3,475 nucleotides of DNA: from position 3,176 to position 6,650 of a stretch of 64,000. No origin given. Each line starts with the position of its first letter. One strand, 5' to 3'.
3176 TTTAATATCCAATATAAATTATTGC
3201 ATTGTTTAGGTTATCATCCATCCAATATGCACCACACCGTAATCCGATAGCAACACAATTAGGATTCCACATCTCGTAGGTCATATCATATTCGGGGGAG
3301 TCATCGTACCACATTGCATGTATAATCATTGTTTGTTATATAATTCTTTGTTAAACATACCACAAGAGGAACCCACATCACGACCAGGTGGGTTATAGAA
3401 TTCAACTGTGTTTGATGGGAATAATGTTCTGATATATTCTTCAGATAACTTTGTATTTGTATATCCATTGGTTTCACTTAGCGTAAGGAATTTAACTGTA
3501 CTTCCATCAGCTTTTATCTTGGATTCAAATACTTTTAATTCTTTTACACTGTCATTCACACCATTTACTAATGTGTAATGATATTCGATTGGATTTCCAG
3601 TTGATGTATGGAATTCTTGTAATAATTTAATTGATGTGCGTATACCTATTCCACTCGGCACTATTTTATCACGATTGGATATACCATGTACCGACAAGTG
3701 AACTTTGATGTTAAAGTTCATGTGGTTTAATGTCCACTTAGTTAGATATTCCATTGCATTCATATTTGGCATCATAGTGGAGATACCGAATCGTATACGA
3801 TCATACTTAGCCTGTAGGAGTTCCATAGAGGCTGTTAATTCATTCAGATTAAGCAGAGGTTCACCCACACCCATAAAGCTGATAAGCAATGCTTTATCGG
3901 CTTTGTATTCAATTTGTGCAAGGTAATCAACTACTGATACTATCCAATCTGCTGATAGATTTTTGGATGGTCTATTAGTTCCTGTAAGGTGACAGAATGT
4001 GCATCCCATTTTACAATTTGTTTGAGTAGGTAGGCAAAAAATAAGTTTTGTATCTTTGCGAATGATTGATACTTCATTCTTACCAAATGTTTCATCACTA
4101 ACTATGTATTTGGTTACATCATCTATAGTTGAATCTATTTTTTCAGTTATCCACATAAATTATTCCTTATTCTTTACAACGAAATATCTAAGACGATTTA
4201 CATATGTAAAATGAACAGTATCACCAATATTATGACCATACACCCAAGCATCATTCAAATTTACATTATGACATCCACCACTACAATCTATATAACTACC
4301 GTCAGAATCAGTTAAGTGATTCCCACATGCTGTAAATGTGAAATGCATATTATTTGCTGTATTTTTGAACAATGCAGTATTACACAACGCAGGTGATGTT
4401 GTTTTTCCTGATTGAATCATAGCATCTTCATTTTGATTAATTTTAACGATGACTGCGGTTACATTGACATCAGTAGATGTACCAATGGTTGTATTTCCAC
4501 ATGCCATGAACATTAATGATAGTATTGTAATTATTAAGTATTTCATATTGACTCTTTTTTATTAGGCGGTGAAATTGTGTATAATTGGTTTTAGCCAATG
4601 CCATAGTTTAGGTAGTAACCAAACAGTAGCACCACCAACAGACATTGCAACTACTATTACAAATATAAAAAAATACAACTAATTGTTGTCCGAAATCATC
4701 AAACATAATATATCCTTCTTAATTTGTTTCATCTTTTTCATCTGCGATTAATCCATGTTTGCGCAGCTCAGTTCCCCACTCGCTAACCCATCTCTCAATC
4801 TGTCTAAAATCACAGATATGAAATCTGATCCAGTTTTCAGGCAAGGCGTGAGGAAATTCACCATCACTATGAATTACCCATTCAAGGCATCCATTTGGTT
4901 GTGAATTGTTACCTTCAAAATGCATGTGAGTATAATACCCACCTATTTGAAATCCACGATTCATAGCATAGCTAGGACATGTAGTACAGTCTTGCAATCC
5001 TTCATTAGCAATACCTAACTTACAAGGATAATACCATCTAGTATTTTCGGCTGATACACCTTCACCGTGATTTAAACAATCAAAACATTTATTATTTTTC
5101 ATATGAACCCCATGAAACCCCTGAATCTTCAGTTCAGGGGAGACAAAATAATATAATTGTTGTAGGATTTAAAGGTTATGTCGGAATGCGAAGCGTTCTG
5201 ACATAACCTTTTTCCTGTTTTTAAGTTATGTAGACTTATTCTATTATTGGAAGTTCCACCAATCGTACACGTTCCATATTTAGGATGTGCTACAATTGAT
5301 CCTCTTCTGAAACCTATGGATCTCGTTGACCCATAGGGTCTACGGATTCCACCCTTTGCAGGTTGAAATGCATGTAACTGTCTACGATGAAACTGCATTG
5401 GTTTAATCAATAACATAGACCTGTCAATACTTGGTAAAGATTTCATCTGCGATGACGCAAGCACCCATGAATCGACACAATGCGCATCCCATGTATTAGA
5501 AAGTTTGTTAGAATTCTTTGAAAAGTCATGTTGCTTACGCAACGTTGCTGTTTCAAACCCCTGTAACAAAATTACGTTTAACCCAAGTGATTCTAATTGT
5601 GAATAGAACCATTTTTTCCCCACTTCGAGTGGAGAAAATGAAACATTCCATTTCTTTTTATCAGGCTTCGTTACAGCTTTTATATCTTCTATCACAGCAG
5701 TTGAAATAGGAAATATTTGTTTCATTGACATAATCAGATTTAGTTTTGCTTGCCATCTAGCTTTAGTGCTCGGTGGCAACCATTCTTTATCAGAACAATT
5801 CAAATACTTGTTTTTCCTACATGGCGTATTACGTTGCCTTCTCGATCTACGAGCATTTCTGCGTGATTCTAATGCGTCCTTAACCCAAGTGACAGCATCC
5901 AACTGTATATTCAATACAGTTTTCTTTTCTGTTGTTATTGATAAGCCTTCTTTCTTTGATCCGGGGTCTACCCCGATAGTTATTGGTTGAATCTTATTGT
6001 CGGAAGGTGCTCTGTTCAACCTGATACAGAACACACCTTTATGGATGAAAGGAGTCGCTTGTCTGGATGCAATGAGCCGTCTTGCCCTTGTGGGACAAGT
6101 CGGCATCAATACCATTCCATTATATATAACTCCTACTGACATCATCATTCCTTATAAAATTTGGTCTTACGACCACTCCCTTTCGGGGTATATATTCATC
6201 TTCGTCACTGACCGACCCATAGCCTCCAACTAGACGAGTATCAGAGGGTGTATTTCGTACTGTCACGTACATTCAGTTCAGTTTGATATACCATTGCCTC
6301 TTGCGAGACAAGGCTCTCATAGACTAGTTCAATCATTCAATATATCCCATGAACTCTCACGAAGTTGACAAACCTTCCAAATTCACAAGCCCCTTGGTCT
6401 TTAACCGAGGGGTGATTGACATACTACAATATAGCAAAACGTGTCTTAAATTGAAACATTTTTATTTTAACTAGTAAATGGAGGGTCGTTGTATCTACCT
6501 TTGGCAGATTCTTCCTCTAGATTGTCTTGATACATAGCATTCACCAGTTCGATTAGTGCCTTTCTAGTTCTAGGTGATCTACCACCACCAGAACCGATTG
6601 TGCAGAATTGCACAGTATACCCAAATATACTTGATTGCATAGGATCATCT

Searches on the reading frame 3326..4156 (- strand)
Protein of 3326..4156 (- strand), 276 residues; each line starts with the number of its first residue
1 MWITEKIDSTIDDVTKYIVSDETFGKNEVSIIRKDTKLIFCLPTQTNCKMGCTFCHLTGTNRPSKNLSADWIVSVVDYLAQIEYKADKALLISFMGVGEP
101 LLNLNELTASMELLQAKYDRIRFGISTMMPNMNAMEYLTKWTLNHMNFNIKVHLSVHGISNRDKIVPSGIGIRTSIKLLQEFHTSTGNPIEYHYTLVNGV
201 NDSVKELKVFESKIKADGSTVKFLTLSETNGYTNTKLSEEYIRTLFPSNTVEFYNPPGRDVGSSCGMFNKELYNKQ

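Call 11: search_protein_families(library=pfam, proteins=[window:3326-4156:-])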
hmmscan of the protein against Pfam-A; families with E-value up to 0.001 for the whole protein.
window:3326-4156:- (276 aa): 1 family
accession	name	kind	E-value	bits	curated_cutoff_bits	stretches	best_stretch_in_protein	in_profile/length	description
PF04055.27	Radical_SAM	-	5.2e-08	33.7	29.5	1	44-203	3-157/166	Radical SAM superfamily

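Call 45: search_protein_families(library=phrogs, proteins=[window:3326-4156:-], max_evalue=0.00001)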
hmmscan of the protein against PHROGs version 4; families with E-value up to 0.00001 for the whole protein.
window:3326-4156:- (276 aa): 2 families
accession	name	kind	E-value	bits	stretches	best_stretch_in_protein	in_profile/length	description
phrog_27142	-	other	2.6e-17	64.6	1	21-269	24-299/300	Fe-S-cluster redox domain-containing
phrog_1802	-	other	5.6e-07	29.8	1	28-127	34-136/556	radical SAM domain-containing protein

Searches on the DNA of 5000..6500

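Call 36: search_rna_families(source=window, start=5000, end=6500, threshold=evalue, max_evalue=10, show_alignments=2)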
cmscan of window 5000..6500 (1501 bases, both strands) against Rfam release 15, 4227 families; matches with E-value up to 10: 8.
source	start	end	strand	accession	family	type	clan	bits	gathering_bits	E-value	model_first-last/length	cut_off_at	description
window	6190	6420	-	RF02033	HEARO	Gene;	-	28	83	0.0017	1-211/211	no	HNH endonuclease-associated RNA and ORF (HEARO) RNA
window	5111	5187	+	RF04335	Plastid-rpl20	Cis-reg;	-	23.9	53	1.2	1-80/80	no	Plastid-rpl20 3UTR RNA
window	5276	5333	-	RF02150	MESTIT1_3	Gene; lncRNA;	-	20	60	0.2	1-99/99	no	MEST intronic transcript 1, antisense RNA conserved region 3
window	5595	5713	-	RF02328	TtnuHACA21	Gene; snRNA; snoRNA; HACA-box;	-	18.4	100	4.9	1-130/130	no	Tetrahymena snoRNA TtnuHACA21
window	5639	5724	-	RF04152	mir-3618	Gene; miRNA;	-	17.6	99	2.6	1-88/88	no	mir-3618 microRNA precursor family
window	5656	5740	-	RF01161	SNORD5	Gene; snRNA; snoRNA; CD-box;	-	17.6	55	8.6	1-72/72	no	Small nucleolar RNA SNORD5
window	5130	5233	+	RF02412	snoR144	Gene; snRNA; snoRNA; HACA-box;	-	16.8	100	3.7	1-145/145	no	Small nucleolar RNA snoR144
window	5000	5172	-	RF02933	ARRPOF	Gene; sRNA;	-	13.2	127.2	2.4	1-180/256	3'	ARRPOF RNA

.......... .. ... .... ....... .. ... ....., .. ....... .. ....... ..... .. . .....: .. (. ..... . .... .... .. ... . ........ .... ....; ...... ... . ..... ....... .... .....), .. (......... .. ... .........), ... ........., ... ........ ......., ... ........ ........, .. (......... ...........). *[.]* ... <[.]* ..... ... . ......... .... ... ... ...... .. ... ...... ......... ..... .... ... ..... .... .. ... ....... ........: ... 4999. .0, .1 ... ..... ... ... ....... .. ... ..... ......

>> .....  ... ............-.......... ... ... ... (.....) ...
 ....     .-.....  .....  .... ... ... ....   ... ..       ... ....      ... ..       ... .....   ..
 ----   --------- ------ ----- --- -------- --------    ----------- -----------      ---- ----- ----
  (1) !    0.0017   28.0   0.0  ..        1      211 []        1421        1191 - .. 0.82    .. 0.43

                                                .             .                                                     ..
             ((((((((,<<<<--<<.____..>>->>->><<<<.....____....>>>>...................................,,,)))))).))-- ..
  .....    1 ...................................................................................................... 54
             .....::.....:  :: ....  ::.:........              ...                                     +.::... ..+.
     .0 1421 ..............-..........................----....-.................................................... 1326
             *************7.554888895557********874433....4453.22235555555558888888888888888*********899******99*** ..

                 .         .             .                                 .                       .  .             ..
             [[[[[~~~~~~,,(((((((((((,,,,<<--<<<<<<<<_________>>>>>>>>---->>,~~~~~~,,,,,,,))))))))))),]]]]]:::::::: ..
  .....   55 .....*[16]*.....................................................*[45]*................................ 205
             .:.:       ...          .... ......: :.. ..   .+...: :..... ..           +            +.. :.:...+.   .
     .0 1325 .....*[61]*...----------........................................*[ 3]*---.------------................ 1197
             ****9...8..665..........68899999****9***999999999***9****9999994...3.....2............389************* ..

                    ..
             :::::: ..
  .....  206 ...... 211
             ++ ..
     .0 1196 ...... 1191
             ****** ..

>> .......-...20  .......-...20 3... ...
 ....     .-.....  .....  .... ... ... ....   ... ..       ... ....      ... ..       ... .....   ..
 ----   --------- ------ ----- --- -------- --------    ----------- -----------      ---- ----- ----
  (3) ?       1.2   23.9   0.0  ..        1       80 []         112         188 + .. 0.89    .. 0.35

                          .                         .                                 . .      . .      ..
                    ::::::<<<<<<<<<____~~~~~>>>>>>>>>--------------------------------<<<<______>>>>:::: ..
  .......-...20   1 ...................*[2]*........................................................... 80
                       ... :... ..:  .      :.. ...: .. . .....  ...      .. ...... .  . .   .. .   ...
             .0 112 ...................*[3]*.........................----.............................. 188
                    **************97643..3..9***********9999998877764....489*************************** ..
